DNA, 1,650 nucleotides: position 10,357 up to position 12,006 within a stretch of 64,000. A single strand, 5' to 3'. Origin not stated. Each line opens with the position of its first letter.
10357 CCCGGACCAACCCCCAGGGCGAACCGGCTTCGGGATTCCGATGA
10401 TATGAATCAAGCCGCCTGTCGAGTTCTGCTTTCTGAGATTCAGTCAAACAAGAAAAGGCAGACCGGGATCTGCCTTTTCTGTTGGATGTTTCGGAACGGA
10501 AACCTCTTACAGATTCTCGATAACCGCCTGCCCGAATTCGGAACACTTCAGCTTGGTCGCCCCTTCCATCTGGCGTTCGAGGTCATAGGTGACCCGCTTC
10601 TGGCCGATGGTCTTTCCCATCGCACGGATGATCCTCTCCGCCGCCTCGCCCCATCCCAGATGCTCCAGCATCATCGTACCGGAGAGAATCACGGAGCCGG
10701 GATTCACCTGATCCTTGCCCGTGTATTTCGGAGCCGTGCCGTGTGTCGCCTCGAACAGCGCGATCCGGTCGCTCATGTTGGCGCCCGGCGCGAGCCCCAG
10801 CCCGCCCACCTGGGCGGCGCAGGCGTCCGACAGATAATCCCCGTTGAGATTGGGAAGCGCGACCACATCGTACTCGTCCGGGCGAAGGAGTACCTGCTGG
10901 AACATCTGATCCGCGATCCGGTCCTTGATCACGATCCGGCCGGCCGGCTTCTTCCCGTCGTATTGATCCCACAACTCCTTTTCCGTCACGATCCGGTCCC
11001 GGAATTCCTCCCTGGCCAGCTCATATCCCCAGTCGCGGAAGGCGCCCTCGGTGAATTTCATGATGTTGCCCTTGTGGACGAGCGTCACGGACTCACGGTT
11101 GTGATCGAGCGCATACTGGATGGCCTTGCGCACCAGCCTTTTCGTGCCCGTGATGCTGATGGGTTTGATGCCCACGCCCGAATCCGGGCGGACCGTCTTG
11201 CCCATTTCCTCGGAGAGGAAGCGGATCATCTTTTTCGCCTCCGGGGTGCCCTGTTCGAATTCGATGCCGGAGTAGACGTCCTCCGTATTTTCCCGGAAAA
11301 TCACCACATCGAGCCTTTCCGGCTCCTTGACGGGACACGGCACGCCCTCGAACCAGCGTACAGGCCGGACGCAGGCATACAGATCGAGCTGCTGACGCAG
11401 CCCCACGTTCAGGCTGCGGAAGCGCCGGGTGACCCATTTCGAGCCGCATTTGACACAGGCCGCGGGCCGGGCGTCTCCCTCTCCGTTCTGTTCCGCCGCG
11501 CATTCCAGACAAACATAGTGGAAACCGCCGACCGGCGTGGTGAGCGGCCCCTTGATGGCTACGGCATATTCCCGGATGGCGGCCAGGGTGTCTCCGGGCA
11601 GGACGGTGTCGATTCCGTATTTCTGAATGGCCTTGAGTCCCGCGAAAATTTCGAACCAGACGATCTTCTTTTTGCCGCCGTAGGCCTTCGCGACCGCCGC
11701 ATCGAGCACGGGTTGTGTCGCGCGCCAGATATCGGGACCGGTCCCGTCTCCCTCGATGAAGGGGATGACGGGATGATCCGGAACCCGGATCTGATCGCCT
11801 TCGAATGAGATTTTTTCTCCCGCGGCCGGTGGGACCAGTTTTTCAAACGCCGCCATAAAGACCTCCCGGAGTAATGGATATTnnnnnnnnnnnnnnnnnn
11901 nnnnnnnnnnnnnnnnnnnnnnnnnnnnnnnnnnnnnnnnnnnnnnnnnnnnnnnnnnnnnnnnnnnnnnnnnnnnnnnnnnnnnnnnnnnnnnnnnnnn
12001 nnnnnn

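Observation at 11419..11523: Isocitrate dehydrogenase carries a Cys4 zinc-ribbon-like insertion directly abutting the conserved regulatory serine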

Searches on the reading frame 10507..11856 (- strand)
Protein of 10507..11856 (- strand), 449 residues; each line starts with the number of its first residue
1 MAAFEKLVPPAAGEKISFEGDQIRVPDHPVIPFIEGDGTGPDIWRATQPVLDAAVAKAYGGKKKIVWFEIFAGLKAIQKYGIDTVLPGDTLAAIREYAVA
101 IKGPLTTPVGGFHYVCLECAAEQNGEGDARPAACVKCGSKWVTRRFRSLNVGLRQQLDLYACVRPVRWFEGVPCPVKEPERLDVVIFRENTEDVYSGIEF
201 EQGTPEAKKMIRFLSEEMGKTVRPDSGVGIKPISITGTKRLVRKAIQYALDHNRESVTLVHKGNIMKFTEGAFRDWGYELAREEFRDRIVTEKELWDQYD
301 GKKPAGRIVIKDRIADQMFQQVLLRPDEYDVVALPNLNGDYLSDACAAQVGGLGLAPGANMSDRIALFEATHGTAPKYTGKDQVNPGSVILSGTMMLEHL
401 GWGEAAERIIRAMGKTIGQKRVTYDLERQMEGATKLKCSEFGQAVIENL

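Call 3: search_solved_structures(query=window:10507-11856:-, show_alignments=3)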
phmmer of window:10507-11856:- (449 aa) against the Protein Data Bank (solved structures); distinct sequences matched with E-value up to 0.001: 80 (the best 60 are shown).
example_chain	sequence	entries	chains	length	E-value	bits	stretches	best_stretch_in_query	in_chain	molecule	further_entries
5m2e_A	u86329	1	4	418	3.6e-165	553.3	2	146-447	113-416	Isocitrate dehydrogenase [NADP]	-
3dms_A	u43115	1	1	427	3.9e-161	540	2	146-449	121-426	Isocitrate dehydrogenase [NADP]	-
1ai2_A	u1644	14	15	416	1.4e-159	534.9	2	146-449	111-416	ISOCITRATE DEHYDROGENASE | Isocitrate dehydrogenase [NADP] | NADP ISOCITRATE DEHYDROGENASE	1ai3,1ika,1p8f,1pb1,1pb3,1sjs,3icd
4p69_C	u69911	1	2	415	1.7e-159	534.6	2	146-449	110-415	Isocitrate dehydrogenase [NADP]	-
1bl5_A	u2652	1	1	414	2.1e-159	534.3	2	146-449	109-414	ISOCITRATE DEHYDROGENASE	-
1idd_A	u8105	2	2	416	4.8e-159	533.1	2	146-449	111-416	ISOCITRATE DEHYDROGENASE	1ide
6icd_A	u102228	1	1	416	5.1e-159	533.1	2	146-449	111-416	ISOCITRATE DEHYDROGENASE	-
1hj6_A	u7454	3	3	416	5.3e-159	533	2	146-449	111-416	ISOCITRATE DEHYDROGENASE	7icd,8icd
2iv0_A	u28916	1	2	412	7.1e-159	532.6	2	146-449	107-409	ISOCITRATE DEHYDROGENASE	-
4ajb_A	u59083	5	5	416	8.4e-159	532.3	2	146-449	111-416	NADP ISOCITRATE DEHYDROGENASE | ISOCITRATE DEHYDROGENASE [NADP]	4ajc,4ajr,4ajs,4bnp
1cw1_A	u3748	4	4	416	9.1e-159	532.2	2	146-449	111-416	ISOCITRATE DEHYDROGENASE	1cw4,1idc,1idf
1cw7_A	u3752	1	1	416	9.2e-159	532.2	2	146-449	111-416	ISOCITRATE DEHYDROGENASE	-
1grp_A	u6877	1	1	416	1.1e-158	532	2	146-449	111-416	ISOCITRATE DEHYDROGENASE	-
1gro_A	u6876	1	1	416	3.6e-158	530.3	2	147-449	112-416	ISOCITRATE DEHYDROGENASE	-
1hqs_A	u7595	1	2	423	2.2e-155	521.1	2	146-449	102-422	ISOCITRATE DEHYDROGENASE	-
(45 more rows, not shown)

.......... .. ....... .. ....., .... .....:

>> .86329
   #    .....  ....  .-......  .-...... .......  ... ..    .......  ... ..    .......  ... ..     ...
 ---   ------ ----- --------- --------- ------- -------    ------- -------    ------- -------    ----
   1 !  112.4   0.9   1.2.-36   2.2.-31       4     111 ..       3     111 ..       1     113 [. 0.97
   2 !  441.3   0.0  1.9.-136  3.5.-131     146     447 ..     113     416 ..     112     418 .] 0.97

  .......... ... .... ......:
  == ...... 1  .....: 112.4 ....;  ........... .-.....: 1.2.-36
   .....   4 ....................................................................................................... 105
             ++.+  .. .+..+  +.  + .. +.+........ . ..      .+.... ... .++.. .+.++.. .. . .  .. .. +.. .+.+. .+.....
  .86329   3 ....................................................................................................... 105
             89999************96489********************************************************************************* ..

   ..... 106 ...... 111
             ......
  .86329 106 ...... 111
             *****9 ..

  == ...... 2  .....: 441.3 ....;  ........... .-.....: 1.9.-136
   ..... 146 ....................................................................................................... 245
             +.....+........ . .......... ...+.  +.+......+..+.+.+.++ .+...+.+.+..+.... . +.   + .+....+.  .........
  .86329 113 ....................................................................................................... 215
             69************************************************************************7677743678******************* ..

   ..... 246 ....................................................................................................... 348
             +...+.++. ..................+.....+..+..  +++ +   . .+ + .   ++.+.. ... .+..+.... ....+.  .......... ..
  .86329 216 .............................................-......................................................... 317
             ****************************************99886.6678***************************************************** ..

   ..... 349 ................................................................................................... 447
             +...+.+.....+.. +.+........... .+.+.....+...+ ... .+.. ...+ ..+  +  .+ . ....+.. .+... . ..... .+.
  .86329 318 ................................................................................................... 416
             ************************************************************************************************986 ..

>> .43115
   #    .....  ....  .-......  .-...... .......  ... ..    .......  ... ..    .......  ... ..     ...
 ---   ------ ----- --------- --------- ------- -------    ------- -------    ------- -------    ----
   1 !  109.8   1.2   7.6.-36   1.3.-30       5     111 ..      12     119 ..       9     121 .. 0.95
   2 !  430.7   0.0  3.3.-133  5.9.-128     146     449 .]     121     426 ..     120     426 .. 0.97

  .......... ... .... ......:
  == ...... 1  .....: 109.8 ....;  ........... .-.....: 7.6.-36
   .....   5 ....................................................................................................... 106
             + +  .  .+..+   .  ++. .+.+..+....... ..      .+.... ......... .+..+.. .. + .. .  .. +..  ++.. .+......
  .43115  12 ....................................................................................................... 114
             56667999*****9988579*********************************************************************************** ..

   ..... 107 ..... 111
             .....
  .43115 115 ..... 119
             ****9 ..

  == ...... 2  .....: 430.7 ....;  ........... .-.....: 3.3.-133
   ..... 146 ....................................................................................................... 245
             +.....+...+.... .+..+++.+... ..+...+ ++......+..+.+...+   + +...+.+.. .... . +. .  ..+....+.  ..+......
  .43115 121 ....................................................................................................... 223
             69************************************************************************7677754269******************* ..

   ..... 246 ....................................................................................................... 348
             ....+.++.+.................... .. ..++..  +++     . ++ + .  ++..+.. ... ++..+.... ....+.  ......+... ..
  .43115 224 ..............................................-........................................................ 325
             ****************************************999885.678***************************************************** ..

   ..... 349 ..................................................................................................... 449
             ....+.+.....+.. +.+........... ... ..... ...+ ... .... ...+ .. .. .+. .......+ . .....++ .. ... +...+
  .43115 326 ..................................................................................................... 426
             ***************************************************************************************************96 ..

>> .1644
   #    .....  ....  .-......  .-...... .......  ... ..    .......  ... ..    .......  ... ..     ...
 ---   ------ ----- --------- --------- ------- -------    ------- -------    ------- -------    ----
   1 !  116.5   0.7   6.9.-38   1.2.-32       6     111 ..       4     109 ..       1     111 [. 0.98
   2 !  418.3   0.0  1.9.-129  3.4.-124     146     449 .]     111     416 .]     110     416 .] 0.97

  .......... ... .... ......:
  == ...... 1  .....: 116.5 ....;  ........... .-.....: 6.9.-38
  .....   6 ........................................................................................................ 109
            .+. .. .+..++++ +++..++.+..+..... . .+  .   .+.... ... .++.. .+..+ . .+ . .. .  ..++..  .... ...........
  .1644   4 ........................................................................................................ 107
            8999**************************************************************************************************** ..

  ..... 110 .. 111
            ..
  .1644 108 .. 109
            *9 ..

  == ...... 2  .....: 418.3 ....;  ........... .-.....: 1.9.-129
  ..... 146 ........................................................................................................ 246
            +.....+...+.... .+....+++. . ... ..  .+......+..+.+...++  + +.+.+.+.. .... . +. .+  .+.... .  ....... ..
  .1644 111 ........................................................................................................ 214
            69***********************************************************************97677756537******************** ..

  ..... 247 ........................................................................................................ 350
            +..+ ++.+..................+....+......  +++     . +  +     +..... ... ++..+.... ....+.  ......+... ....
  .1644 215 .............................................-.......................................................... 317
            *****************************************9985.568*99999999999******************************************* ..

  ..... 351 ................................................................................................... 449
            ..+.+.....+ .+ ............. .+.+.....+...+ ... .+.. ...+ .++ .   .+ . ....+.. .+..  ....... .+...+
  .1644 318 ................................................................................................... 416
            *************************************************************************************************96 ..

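Call 4: search_protein_families(library=pfam, proteins=[window:10507-11856:-], max_evalue=1)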
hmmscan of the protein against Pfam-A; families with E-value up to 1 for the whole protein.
window:10507-11856:- (449 aa): 2 families
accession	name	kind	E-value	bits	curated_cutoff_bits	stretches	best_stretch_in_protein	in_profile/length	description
PF00180.25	Iso_dh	-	1.3e-88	298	27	2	138-445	73-348/348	Isocitrate/isopropylmalate dehydrogenase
PF09723.15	Zn_ribbon_8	-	0.16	12.4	34.4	1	113-145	5-40/41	Zinc ribbon domain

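Call 5: find_homologous_proteins(query=window:10507-11856:-, max_evalue=1e-50)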
Query window:10507-11856:- (449 aa): 8000 proteins with E <= 1e-50 among 8000 candidates; the best 120 are listed.
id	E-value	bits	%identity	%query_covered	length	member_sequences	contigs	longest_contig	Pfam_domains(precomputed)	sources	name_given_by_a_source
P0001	0.0e+0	1035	100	100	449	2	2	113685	PF00180.26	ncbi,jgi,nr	ncbi:MAG TPA: NADP-dependent isocitrate dehydrogenase [bacterium]|nr:NADP-dependent isocitrate dehyd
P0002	5.4e-263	891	84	100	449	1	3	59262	PF00180.26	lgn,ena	-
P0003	8.3e-253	857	81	100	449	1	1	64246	PF00180.26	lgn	-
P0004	3.4e-252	855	80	100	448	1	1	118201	PF00180.26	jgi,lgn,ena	-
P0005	6.1e-251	851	80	100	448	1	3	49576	PF00180.26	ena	-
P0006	5.3e-246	835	78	100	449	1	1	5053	PF00180.26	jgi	jgi:isocitrate dehydrogenase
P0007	6.4e-246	834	79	100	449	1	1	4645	PF00180.26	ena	-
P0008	2.2e-245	833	78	100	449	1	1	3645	PF00180.26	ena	-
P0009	2.7e-245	832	79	100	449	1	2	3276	PF00180.26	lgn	-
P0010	4.7e-245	832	78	100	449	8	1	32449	PF00180.26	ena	-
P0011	1.0e-244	830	78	100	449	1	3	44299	PF00180.26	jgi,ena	-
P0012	1.5e-244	830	79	99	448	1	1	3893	PF00180.26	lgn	-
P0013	5.0e-244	828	78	100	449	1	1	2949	PF00180.26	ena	-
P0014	5.1e-244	828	78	100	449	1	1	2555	PF00180.26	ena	-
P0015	1.5e-243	827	77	100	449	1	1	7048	PF00180.26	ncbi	-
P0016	1.7e-243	826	78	100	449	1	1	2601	PF00180.26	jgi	-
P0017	2.5e-243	826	78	100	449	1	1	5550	PF00180.26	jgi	jgi:isocitrate dehydrogenase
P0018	6.2e-243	825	77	100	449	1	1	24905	PF00180.26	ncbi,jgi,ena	-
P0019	1.6e-242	823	77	100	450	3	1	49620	PF00180.26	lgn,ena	-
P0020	2.2e-242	823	77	100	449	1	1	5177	PF00180.26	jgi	-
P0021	3.5e-242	822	78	100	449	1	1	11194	PF00180.26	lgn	-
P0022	7.2e-242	821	78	100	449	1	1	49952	PF00180.26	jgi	jgi:isocitrate dehydrogenase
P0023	7.2e-242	821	78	100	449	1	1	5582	PF00180.26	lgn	-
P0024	7.4e-242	821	78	100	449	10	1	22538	PF00180.26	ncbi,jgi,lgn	jgi:isocitrate dehydrogenase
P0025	1.3e-241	820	77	100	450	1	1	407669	PF00180.26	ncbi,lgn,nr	ncbi:NADP-dependent isocitrate dehydrogenase [bacterium]|nr:NADP-dependent isocitrate dehydrogenase 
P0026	2.2e-241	819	77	100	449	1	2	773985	PF00180.26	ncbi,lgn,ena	-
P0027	4.4e-241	818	77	100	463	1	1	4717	PF00180.26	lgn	-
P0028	4.6e-241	818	77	100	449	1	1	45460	PF00180.26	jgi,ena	-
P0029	1.1e-240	817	78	100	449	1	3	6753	PF00180.26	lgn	-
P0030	1.8e-240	816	76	100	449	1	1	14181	PF00180.26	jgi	-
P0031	1.9e-240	816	76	100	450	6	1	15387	PF00180.26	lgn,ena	-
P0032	4.9e-240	815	77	100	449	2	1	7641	PF00180.26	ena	-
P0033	6.7e-240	815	78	100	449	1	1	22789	PF00180.26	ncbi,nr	ncbi:NADP-dependent isocitrate dehydrogenase [bacterium]|nr:NADP-dependent isocitrate dehydrogenase 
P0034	1.2e-238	810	75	100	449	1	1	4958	PF00180.26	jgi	jgi:isocitrate dehydrogenase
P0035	1.9e-238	810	76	100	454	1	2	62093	PF00180.26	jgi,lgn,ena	-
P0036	2.0e-238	810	78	100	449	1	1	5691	PF00180.26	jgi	-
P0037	3.4e-238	809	76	100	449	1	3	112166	PF00180.26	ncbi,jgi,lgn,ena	-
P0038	2.6e-237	806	77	100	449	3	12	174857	PF00180.26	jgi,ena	jgi:isocitrate dehydrogenase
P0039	3.3e-237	806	76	100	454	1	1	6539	PF00180.26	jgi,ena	-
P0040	5.8e-236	802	75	100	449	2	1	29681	PF00180.26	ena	-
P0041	1.5e-235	800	75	100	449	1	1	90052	PF00180.26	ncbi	-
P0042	4.1e-234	795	76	99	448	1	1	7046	PF00180.26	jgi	jgi:isocitrate dehydrogenase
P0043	7.2e-234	795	75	100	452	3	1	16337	PF00180.26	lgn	-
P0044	1.4e-233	794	75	100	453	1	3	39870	PF00180.26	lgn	-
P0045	1.9e-232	790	76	100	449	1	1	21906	PF00180.26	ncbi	-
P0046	4.2e-232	789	74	100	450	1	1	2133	PF00180.26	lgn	-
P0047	4.7e-231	785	74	100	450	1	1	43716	PF00180.26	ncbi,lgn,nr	ncbi:NADP-dependent isocitrate dehydrogenase [candidate division KSB1 bacterium]|nr:NADP-dependent i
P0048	4.8e-231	785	75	100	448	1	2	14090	PF00180.26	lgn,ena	-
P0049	4.2e-230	782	74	100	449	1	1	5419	PF00180.26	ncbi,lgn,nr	ncbi:NADP-dependent isocitrate dehydrogenase [candidate division KSB1 bacterium]|nr:NADP-dependent i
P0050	6.4e-230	782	74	100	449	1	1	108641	PF00180.26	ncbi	-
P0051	1.4e-229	781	74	100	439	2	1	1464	PF00180.26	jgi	-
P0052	2.3e-229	780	74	100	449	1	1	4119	PF00180.26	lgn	-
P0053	4.6e-229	779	74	99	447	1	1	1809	PF00180.26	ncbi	-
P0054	1.4e-227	774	74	100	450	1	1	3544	PF00180.26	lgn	-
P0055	2.4e-227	773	74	99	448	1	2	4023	PF00180.26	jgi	-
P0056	4.9e-227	772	74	99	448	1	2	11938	PF00180.26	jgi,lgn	-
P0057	5.0e-227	772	73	99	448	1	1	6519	PF00180.26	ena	-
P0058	6.6e-227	772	73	100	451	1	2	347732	PF00180.26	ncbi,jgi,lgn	-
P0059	7.0e-227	772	73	99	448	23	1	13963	PF00180.26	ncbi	-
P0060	7.4e-227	772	73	99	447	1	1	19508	PF00180.26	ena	-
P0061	7.7e-227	772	74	99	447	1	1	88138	PF00180.26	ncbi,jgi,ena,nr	ncbi:MAG: isocitrate dehydrogenase (NADP(+)) [Candidatus Cloacimonetes bacterium 4572_55]|nr:MAG: is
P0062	1.1e-226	771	73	100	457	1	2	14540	PF00180.26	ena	-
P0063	1.2e-226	771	74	100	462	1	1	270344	PF00180.26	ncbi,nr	ncbi:MAG: NADP-dependent isocitrate dehydrogenase [Elusimicrobia bacterium]|nr:NADP-dependent isocit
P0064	1.3e-226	771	73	100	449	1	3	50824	PF00180.26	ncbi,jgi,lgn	jgi:isocitrate dehydrogenase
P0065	3.9e-226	769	73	100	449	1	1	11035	PF00180.26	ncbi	-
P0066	1.6e-225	767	73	99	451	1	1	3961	PF00180.26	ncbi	-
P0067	2.0e-225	767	72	100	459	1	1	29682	PF00180.26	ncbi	-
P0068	2.5e-225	767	72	100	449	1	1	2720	PF00180.26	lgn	-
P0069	2.5e-225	767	72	100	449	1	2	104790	PF00180.26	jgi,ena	-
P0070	3.0e-225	766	73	99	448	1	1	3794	PF00180.26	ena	-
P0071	6.2e-225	765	72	99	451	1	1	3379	PF00180.26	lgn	-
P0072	7.0e-225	765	72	100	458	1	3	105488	PF00180.26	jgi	jgi:isocitrate dehydrogenase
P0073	9.3e-225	765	72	99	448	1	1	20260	PF00180.26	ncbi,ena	-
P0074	1.6e-224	764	72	100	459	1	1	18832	PF00180.26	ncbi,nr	ncbi:MAG: NADP-dependent isocitrate dehydrogenase [Elusimicrobia bacterium]|nr:NADP-dependent isocit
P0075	3.1e-224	763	72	99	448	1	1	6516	PF00180.26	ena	-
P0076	9.7e-224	761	73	99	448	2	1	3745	PF00180.26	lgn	-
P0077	1.6e-223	761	72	100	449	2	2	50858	PF00180.26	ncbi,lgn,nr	ncbi:isocitrate/isopropylmalate family dehydrogenase [candidate division KSB1 bacterium]|nr:isocitra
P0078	2.5e-223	760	73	98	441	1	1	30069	PF00180.26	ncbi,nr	ncbi:MAG: NADP-dependent isocitrate dehydrogenase [Candidatus Cloacimonetes bacterium]|nr:NADP-depen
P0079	3.4e-223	760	72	100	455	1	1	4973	PF00180.26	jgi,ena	jgi:isocitrate dehydrogenase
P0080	9.0e-223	758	72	99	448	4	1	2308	PF00180.26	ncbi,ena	-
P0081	1.3e-222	758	72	100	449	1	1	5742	PF00180.26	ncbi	-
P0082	1.5e-222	757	72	99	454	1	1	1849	PF00180.26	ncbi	ncbi:MAG: NADP-dependent isocitrate dehydrogenase [Armatimonadota bacterium]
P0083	1.8e-222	757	71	100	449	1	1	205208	PF00180.26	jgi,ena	-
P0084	2.5e-222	757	73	99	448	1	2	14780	PF00180.26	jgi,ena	-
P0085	3.0e-222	756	71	100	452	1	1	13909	PF00180.26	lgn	-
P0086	7.6e-222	755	70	100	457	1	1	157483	PF00180.26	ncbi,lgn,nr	ncbi:MAG: NADP-dependent isocitrate dehydrogenase [Elusimicrobia bacterium]|nr:NADP-dependent isocit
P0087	1.2e-221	754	71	99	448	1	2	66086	PF00180.26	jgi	-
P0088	1.9e-221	754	71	100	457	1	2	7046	PF00180.26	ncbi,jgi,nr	ncbi:MAG TPA: isocitrate/isopropylmalate family dehydrogenase [Elusimicrobiota bacterium]|jgi:isocit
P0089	2.6e-221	753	72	100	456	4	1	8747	PF00180.26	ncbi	-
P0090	3.2e-221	753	72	99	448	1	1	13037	PF00180.26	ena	-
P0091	7.4e-221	752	70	99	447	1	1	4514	PF00180.26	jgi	jgi:isocitrate dehydrogenase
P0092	9.6e-221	751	71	99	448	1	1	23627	PF00180.26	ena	-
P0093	1.0e-220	751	72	99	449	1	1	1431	PF00180.26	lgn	-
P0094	1.3e-220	751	71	99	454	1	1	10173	PF00180.26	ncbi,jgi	ncbi:MAG: isocitrate/isopropylmalate family dehydrogenase [Armatimonadota bacterium]|jgi:isocitrate 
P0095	1.9e-220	750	70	99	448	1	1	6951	PF00180.26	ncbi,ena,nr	ncbi:MAG: NADP-dependent isocitrate dehydrogenase [Candidatus Cloacimonetes bacterium]|nr:NADP-depen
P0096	2.2e-220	750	70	100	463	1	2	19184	PF00180.26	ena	-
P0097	3.8e-220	749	70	99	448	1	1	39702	PF00180.26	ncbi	ncbi:MAG: isocitrate/isopropylmalate family dehydrogenase [bacterium]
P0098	7.5e-220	748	71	99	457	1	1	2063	PF00180.26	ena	-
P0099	8.2e-220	748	71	99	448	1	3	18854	PF00180.26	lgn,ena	-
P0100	8.4e-220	748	71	99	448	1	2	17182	PF00180.26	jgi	-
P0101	8.6e-220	748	71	100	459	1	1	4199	PF00180.26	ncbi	-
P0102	1.1e-219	748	72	99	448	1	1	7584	PF00180.26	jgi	-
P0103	1.2e-219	748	71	100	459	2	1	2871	PF00180.26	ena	-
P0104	1.3e-219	748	71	100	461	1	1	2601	PF00180.26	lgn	-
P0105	1.4e-219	748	71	100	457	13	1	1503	PF00180.26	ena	-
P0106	1.6e-219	747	71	99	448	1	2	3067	PF00180.26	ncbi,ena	-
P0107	1.6e-219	747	71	100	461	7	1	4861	PF00180.26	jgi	-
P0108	2.2e-219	747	70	99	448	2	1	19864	PF00180.26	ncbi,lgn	-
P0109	2.6e-219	747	70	99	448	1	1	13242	PF00180.26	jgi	-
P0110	2.9e-219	747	70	99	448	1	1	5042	PF00180.26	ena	-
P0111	3.4e-219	746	72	98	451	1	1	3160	PF00180.26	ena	-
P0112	4.1e-219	746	71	100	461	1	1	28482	PF00180.26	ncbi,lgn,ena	-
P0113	5.4e-219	746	70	100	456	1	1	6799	PF00180.26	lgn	-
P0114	6.6e-219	745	70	99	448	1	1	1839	PF00180.26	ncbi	-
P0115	6.9e-219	745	71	99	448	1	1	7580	PF00180.26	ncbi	-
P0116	8.6e-219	745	71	99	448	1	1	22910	PF00180.26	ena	-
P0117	1.6e-218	744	72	98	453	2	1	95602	PF00180.26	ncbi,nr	ncbi:MAG: NADP-dependent isocitrate dehydrogenase [Elusimicrobia bacterium]|nr:NADP-dependent isocit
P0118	1.7e-218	744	70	99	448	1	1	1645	PF00180.26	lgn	-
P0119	3.1e-218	743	69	100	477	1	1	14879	PF00180.26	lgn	-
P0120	4.0e-218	743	71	99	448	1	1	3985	PF00180.26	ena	-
